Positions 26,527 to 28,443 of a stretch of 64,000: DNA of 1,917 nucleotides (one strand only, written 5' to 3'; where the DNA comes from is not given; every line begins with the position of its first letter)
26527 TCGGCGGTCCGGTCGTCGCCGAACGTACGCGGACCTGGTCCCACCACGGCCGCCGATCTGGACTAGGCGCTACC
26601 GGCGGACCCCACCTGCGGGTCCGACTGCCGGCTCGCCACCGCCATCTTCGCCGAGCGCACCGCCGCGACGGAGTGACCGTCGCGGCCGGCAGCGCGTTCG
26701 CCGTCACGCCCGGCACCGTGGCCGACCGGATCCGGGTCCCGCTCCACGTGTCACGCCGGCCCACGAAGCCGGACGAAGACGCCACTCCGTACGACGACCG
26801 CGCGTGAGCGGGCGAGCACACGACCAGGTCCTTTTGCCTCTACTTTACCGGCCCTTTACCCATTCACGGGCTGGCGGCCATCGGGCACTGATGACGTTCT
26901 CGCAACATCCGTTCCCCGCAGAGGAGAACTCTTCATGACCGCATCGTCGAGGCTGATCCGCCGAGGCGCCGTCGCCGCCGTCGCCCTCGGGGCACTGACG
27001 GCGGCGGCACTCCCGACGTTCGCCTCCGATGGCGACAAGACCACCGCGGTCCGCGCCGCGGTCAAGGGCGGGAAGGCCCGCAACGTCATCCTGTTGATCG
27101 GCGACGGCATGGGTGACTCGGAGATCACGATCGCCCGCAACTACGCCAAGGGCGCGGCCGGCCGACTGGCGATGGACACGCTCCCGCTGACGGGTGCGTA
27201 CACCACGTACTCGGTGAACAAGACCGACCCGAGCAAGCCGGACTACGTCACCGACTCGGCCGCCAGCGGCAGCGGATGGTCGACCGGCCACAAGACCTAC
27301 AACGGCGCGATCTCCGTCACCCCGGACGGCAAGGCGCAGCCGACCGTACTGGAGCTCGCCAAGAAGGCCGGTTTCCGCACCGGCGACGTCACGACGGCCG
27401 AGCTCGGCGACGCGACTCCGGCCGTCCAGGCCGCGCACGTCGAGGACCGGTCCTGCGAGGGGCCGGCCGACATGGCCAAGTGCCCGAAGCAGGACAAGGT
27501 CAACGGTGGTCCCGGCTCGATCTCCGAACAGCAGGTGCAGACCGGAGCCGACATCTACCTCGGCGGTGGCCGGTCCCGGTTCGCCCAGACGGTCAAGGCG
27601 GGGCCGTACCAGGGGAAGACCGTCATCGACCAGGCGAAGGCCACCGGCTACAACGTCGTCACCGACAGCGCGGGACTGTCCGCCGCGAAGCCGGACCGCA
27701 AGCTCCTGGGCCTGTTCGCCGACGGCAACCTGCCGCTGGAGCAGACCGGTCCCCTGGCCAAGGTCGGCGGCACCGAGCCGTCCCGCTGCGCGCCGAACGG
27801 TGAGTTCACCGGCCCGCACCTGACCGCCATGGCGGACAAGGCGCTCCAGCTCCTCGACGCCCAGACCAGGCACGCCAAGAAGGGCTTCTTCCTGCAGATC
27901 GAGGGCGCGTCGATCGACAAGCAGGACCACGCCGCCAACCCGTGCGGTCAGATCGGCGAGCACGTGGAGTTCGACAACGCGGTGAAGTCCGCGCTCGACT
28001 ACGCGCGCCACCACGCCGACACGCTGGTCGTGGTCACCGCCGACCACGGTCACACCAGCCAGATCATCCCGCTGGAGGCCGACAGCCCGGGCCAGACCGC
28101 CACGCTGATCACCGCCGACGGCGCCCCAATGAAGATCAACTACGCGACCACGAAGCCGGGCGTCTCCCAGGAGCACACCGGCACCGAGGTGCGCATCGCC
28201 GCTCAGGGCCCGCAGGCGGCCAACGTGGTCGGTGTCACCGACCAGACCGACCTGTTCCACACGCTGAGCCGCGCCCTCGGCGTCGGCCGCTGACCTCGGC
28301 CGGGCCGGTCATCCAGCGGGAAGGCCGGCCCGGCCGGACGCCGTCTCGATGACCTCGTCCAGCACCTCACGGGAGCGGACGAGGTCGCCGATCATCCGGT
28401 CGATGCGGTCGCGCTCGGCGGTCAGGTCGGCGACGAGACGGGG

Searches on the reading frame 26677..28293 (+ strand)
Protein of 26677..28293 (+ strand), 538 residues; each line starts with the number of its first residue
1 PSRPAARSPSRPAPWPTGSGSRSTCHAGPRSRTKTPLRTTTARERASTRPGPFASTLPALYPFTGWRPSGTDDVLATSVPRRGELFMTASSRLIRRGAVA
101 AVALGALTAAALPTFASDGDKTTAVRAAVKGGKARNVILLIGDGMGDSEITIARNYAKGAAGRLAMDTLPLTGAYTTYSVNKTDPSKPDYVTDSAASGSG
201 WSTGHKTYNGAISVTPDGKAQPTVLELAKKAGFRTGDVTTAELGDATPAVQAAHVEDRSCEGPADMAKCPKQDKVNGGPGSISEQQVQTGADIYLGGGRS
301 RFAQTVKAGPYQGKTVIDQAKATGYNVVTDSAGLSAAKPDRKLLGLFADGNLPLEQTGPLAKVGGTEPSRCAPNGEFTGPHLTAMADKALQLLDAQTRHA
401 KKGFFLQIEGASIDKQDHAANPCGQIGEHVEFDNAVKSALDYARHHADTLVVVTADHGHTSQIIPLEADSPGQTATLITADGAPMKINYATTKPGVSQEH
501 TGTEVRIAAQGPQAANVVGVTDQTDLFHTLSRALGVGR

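Call 6: search_protein_families(library=pfam, proteins=[window:26677-28293:+])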
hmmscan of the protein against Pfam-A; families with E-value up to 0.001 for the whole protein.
window:26677-28293:+ (538 aa): 3 families
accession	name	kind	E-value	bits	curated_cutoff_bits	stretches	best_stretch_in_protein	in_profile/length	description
PF00245.25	Alk_phosphatase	-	1e-94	318.3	24.4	2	134-469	1-323/423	Alkaline phosphatase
PF00884.28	Sulfatase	-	1.3e-06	28.4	25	0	431-536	212-301/301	Sulfatase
PF01676.23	Metalloenzyme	-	0.00025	21.1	24.3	0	391-513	137-224/252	Metalloenzyme superfamily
